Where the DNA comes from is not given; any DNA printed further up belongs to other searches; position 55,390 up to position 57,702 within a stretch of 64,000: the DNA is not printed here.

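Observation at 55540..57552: In-frame ybeY-lnt gene fusion (RNase YbeY joined to apolipoprotein N-acyltransferase)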

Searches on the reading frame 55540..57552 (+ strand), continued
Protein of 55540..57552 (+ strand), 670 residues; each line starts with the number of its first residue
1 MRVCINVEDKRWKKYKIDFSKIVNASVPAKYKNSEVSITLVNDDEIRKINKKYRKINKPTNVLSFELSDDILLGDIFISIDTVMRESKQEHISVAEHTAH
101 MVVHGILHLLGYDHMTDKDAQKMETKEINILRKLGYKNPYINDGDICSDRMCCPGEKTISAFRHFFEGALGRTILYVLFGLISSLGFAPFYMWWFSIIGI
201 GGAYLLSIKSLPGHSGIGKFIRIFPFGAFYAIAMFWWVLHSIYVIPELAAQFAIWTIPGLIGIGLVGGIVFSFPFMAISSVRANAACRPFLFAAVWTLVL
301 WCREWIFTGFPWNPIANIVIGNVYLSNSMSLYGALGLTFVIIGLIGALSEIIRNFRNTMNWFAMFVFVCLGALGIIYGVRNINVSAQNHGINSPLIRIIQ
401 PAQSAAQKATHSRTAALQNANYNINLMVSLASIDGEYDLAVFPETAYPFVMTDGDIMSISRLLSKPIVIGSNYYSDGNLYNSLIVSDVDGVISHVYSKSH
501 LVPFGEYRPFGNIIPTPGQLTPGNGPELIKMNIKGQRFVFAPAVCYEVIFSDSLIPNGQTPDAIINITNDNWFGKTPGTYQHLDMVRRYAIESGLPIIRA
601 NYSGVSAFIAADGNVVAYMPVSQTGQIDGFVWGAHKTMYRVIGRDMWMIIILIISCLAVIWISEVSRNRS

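Call 30: find_encoding_contigs(protein=P0129, flank=6000, max_places=1)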
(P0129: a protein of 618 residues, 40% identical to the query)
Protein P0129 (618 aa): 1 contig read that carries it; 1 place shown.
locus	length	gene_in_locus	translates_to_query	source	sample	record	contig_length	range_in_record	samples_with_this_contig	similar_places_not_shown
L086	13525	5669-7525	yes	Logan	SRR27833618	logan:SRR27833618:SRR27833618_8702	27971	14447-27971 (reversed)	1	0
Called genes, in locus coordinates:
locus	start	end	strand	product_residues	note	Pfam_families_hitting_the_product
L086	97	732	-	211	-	PF01612:DNA_pol_A_exo1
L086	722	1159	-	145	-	PF03652:RuvX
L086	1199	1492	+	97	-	PF02686:GatC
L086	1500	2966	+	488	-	PF01425:Amidase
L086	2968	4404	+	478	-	PF02934:GatB_N, PF02637:GatB_Yqey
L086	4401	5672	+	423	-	PF00919:UPF0004, PF04055:Radical_SAM, PF01938:TRAM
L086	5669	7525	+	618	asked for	PF02130:YbeY, PF20154:LNT_N, PF00795:CN_hydrolase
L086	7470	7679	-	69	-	PF13467:RHH_4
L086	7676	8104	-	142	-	-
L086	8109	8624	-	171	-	-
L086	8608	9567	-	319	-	-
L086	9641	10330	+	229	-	-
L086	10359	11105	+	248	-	PF01551:Peptidase_M23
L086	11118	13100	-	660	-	PF00270:DEAD (weak), PF04851:ResIII, PF17757:UvrB_inter, PF27431:UvrB_3rd, PF00271:Helicase_C, PF12344:UvrB, PF02151:UVR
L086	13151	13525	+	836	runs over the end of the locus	-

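Call 31: find_encoding_contigs(protein=P0126, flank=6000, max_places=1)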
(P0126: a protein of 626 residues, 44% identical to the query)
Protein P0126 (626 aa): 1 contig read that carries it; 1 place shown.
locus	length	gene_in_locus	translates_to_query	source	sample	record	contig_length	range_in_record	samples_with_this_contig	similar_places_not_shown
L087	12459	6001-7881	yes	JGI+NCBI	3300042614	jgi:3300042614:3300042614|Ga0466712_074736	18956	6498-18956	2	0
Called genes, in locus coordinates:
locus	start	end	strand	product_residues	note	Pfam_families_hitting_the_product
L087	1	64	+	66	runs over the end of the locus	PF13467:RHH_4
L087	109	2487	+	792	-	PF00133:tRNA-synt_1, PF09334:tRNA-synt_1g, PF13603:tRNA-synt_1_2, PF00133:tRNA-synt_1, PF08264:Anticodon_1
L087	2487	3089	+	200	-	PF09411:PagL (weak)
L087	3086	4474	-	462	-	PF00224:PK, PF02887:PK_C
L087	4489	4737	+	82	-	-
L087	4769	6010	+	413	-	PF00919:UPF0004, PF04055:Radical_SAM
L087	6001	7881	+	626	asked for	PF02130:YbeY, PF20154:LNT_N, PF00795:CN_hydrolase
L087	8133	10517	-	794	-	-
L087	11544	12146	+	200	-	PF00239:Resolvase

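Call 46: predict_structure(alignment_id=A1)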
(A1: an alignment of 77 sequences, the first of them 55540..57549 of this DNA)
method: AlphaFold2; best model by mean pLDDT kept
length: 670 residues; sequences in the alignment: 77
mean_pLDDT: 83.2   pTM: 0.72
mean pLDDT of the five models: 83.2, 82.9, 80.6, 79.9, 78.4
residues with pLDDT >= 90: 266; 70-90: 299; 50-70: 75; < 50: 30
segments of 3 or more residues with pLDDT < 50: 143-147, 241-248, 502-511, 513-517
pLDDT, mean of each block of 10 residues (from residue 1): 89 88 84 86 89 84 75 85 87 87 89 74 81 75 48 63 81 94 86 92 94 88 94 71 48 64 86 90 82 94 66 82 94 94 97 91 96 97 83 87 71 84 91 92 89 88 92 87 91 84 45 50 82 88 81 77 89 61 88 94 89 92 89 90 91 94 73
secondary structure, 60 per line:
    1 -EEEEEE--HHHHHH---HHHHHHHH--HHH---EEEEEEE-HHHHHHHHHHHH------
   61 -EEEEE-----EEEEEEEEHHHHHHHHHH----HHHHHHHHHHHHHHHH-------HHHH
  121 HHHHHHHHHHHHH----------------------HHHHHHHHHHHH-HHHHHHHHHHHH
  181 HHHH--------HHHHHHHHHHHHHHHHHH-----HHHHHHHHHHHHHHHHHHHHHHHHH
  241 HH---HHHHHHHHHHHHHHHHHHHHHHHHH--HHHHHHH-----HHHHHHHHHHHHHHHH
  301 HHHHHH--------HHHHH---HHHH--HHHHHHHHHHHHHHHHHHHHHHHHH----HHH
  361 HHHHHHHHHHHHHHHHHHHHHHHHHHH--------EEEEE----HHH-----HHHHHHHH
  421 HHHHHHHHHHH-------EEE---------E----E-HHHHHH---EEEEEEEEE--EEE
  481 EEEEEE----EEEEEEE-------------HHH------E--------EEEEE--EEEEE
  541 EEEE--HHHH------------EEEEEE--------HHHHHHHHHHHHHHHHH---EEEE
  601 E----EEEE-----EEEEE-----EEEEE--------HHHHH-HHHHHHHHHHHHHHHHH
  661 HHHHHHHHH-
elements in order (helices of 4 or more, strands of 3 or more residues): E2-7 H10-15 H19-26 E35-41 H43-54 E62-66 E72-79 H80-89 H94-109 H117-133 H156-167 H169-184 H193-210 H216-242 H246-270 H273-279 H285-306 H315-319 H323-326 H329-353 H358-387 E396-400 H413-431 E439-441 H458-463 E467-475 E478-486 E491-497 E529-533 E536-544 H547-550 E563-568 H577-593 E597-601 E606-609 E615-619 E625-629 H638-642 H644-669

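Call 49: fold_search(model_id=the predicted structure, library=pdb)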
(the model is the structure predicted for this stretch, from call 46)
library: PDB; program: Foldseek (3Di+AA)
matches with E <= 10: 385; with E <= 0.001: 200
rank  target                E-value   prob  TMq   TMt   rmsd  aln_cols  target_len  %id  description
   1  5n6m                  1.3e-21  1.00  0.58  0.77   4.4       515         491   24  Structure of the membrane integral lipoprotein N-acyltransferase Lnt from P. aeruginosa (released 2017-07-12)
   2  8aq2                  3.0e-21  1.00  0.58  0.73   4.5       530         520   22  In meso structure of the membrane integral lipoprotein N-acyltransferase Lnt from P. aeruginosa covalently linked with T (released 2023-07-12)
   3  8b0l                  3.0e-21  1.00  0.60  0.76   4.9       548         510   20  Cryo-EM structure of apolipoprotein N-acyltransferase Lnt from E. coli in complex with PE (released 2023-07-12)
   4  6nwr_A                3.0e-21  1.00  0.58  0.78   4.6       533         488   21  Thioester acyl-intermediate of Apolipoprotein N-acyltransferase (Lnt) (released 2020-01-29)
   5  8aq4                  3.1e-21  1.00  0.60  0.77   4.6       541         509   21  In surfo structure of the membrane integral lipoprotein N-acyltransferase Lnt from E. coli in complex with TITC and lyso (released 2023-07-12)
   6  5n6h_B                3.1e-21  1.00  0.60  0.79   4.6       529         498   22  Structure of the membrane integral lipoprotein N-acyltransferase Lnt from E. coli (released 2017-07-12)
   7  8b0k                  3.3e-21  1.00  0.59  0.79   4.3       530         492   20  Cryo-EM structure of apolipoprotein N-acyltransferase Lnt from E. coli (Apo form) (released 2023-07-12)
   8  5vrg                  3.4e-21  1.00  0.59  0.78   4.5       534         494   21  Structural insights into lipoprotein N-acylation by Escherichia coli apolipoprotein N-acyltransferase (released 2017-07-12)
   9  8rqr                  3.8e-21  1.00  0.59  0.75   5.1       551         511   21  In meso structure of apolipoprotein N-acyltransferase, Lnt, from Escherichia coli in 7.10 monoacylglycerol (released 2024-04-03)
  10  5n6h_A                4.3e-21  1.00  0.60  0.78   4.8       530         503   21  Structure of the membrane integral lipoprotein N-acyltransferase Lnt from E. coli (released 2017-07-12)
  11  8b0n                  5.0e-21  1.00  0.60  0.77   4.7       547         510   21  Cryo-EM structure of apolipoprotein N-acyltransferase Lnt from E. coli in complex with Lyso-PE (released 2023-07-12)
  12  8aq3                  5.5e-21  1.00  0.59  0.76   5.1       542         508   20  In surfo structure of the membrane integral lipoprotein N-acyltransferase Lnt from E. coli in complex with PE (released 2023-07-12)
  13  6q3a                  6.3e-21  1.00  0.58  0.77   4.5       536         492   20  Apo form of Apolipoprotein N-acyltransferase (Lnt) (released 2019-12-18)
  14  8b0o                  6.6e-21  1.00  0.60  0.78   4.5       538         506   20  Cryo-EM structure apolipoprotein N-acyltransferase Lnt from E.coli in complex with FP3 (released 2023-07-12)
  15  5xhq_B                6.9e-21  1.00  0.60  0.80   5.3       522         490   21  Apolipoprotein N-acyl Transferase (released 2017-07-26)
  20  5vrh                  2.3e-20  1.00  0.61  0.81   4.1       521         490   21  Apolipoprotein N-acyltransferase C387S active site mutant (released 2017-07-12)
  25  1xm5_A                1.3e-09  1.00  0.19  0.80   2.4       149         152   39  Crystal structure of metal-dependent hydrolase ybeY from E. coli, Pfam UPF0054 (released 2004-10-12)
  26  1xm5_C                2.0e-09  1.00  0.19  0.81   3.0       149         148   38  Crystal structure of metal-dependent hydrolase ybeY from E. coli, Pfam UPF0054 (released 2004-10-12)
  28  1oz9                  2.5e-08  1.00  0.19  0.84   2.3       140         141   36  Crystal structure of AQ_1354, a hypothetical protein from Aquifex aeolicus (released 2003-09-23)
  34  7y7o                  5.3e-08  1.00  0.18  0.77   3.1       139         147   30  Crystal structure of metallo-endoribonuclease YbeY from Staphylococcus aureus (released 2023-03-08)
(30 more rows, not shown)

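Call 53: find_encoding_contigs(protein=P0140, flank=5000, max_places=1)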
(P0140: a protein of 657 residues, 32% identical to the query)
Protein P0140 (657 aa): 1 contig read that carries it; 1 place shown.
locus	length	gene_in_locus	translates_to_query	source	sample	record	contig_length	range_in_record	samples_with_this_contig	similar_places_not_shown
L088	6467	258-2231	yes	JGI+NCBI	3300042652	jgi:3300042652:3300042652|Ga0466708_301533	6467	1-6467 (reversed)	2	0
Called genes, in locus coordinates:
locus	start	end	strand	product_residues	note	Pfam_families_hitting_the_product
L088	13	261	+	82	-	PF02470:MlaD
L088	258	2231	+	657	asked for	PF02130:YbeY, PF20154:LNT_N, PF00795:CN_hydrolase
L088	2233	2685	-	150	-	PF21157:DksA_N, PF01258:zf-dskA_traR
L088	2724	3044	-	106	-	PF00085:Thioredoxin, PF13098:Thioredoxin_2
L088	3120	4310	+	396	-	PF00266:Aminotran_5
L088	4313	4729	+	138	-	PF01883:FeS_assembly_P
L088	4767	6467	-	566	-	PF01442:Apolipoprotein (faint)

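Call 54: find_encoding_contigs(protein=P0136, flank=5000, max_places=1)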
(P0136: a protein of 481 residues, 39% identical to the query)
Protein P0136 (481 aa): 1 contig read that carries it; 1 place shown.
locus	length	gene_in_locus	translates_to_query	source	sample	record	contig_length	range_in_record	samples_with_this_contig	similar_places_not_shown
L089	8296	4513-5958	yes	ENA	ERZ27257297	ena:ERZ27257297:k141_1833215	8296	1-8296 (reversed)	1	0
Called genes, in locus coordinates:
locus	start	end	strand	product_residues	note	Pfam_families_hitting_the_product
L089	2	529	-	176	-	?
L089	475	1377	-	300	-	PF10502:Peptidase_S26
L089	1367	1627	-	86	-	PF05164:ZapA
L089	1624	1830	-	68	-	-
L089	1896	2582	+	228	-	-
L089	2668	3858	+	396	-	PF21277:T6SS_VgrG3-like_C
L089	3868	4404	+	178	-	-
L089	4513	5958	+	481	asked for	PF20154:LNT_N, PF00795:CN_hydrolase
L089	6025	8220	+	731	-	-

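Call 55: find_encoding_contigs(protein=P0139, flank=5000, max_places=1)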
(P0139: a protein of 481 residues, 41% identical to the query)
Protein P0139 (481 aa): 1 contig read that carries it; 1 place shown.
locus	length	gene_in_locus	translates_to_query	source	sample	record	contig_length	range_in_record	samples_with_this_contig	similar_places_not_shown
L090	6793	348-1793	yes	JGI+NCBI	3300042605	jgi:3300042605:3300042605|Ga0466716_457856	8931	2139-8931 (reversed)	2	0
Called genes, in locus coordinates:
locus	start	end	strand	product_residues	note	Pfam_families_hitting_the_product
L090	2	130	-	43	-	?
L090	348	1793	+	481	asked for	PF20154:LNT_N, PF00795:CN_hydrolase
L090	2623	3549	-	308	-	PF01867:Cas_Cas1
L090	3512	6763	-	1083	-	PF01844:HNH, PF13395:HNH_4, PF22702:Cas9_RuvC, PF18541:RuvC_III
